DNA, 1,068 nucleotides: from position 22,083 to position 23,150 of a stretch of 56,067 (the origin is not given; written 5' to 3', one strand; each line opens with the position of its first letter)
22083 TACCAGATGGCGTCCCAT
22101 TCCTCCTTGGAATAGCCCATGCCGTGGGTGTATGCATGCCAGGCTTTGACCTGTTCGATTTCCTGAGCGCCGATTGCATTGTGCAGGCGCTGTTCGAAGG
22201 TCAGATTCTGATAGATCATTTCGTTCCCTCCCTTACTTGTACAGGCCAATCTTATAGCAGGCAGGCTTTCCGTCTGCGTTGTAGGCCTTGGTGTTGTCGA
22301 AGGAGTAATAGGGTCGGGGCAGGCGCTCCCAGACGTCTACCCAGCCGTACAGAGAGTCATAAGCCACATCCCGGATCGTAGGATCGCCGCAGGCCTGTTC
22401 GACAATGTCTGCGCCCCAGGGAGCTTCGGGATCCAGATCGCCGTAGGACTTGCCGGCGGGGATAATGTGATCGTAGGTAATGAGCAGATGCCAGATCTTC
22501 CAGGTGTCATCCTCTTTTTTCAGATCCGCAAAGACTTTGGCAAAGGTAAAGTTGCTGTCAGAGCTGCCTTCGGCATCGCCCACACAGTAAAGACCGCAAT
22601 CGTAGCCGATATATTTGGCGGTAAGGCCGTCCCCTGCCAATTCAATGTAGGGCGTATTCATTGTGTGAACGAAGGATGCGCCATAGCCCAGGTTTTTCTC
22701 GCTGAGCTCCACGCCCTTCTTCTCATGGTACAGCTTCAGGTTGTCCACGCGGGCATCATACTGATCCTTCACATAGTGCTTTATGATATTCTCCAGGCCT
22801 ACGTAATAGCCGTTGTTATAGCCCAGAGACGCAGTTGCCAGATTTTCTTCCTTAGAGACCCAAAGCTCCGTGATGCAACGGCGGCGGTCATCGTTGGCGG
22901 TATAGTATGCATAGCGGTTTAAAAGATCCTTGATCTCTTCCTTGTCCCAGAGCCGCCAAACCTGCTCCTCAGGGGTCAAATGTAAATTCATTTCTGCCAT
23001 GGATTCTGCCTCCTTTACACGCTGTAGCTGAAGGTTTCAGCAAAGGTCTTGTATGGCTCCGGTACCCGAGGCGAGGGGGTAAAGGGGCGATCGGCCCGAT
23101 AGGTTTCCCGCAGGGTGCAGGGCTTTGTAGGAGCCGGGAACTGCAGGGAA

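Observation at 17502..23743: Cassette copy 1: A-B-C + binding lipoprotein + atypical OYE reductase in one minus-strand operon, with a divergent AraC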

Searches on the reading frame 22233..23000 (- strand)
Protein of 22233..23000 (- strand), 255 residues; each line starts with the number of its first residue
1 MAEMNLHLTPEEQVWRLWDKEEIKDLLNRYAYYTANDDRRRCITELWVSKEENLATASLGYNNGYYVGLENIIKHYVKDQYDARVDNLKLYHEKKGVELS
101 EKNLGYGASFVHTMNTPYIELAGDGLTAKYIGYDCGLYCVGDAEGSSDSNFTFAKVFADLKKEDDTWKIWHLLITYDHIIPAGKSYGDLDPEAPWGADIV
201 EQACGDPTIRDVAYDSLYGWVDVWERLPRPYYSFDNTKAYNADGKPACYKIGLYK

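Call 4: search_protein_families(library=pfam, proteins=[window:22233-23000:-], max_evalue=0.01)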
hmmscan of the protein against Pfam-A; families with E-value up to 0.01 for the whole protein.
window:22233-23000:- (255 aa): 1 family
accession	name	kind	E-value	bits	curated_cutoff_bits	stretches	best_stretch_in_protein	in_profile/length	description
PF13577.12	SnoaL_4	-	1.8e-08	34.9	24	1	16-172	2-125/126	SnoaL-like domain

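Call 14: search_solved_structures(query=window:22233-23000:-, max_evalue=1, show_alignments=1)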
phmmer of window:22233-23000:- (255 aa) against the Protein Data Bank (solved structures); distinct sequences matched with E-value up to 1: 0.

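Call 42: search_solved_structures(query=A3, max_evalue=10, show_alignments=4)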
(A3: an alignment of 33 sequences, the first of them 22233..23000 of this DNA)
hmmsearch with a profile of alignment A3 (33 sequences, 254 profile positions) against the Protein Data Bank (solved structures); distinct sequences matched with E-value up to 10: 4.
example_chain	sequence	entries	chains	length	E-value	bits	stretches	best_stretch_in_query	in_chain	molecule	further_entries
8abv_A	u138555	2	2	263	2.8e-07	33.3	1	7-176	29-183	SnoaL-like domain-containing protein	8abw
8abt_A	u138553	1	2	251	4.4e-07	32.6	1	118-185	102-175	SnoaL-like domain-containing protein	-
8abu_A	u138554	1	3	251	1.5e-06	30.9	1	119-185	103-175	SnoaL-like domain-containing protein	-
2rfr_A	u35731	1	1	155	0.13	14.8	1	13-53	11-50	Uncharacterized protein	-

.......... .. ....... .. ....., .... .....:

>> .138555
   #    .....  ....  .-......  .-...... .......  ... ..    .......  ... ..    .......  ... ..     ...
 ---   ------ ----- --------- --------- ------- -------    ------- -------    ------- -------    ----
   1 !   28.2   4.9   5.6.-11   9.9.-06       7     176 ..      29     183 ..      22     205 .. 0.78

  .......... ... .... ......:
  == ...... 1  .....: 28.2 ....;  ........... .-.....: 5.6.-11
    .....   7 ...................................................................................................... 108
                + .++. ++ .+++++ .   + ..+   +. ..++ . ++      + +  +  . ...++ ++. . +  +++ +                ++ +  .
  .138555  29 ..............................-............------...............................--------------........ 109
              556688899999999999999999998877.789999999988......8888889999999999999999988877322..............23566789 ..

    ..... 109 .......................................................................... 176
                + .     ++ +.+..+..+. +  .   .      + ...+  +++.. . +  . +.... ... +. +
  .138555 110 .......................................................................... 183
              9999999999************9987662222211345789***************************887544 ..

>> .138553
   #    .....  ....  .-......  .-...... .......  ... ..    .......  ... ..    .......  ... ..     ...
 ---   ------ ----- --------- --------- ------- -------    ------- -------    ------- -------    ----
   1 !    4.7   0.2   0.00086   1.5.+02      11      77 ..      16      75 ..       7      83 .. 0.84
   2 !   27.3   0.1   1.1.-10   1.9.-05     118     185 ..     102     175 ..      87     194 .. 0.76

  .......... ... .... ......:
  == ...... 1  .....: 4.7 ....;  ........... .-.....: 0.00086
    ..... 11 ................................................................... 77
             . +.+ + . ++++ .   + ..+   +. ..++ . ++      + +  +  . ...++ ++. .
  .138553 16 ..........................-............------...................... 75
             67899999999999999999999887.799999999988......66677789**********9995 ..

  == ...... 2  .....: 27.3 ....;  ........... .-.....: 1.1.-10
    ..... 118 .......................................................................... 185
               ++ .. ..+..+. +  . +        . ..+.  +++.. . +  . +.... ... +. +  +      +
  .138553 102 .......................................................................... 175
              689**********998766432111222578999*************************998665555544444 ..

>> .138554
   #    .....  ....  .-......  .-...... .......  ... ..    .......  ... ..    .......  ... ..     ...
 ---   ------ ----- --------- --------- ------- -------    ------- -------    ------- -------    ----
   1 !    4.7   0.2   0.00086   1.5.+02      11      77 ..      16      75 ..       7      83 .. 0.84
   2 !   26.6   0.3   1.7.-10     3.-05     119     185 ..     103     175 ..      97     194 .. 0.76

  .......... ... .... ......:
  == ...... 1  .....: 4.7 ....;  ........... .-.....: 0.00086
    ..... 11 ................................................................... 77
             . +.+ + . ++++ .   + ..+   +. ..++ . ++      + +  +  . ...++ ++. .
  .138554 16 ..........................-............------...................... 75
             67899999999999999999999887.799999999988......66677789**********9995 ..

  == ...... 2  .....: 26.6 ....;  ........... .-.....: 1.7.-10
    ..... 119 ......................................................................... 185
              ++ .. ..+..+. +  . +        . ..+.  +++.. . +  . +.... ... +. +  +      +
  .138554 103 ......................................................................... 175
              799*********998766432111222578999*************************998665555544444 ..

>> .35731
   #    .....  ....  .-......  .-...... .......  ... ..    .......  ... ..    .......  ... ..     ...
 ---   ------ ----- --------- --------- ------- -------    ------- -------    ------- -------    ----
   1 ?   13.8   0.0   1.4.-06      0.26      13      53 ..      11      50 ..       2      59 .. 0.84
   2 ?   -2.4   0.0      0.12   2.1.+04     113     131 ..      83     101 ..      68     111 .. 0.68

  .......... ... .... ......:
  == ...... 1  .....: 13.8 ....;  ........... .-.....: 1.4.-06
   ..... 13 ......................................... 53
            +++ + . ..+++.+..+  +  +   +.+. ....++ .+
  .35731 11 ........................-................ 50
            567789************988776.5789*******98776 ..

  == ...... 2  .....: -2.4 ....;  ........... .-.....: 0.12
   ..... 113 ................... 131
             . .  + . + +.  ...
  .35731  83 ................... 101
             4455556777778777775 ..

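Call 70: search_protein_families(library=ncbifam, proteins=[window:22233-23000:-], max_evalue=0.001)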
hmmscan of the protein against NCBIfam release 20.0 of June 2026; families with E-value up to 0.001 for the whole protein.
window:22233-23000:- (255 aa): 0 families
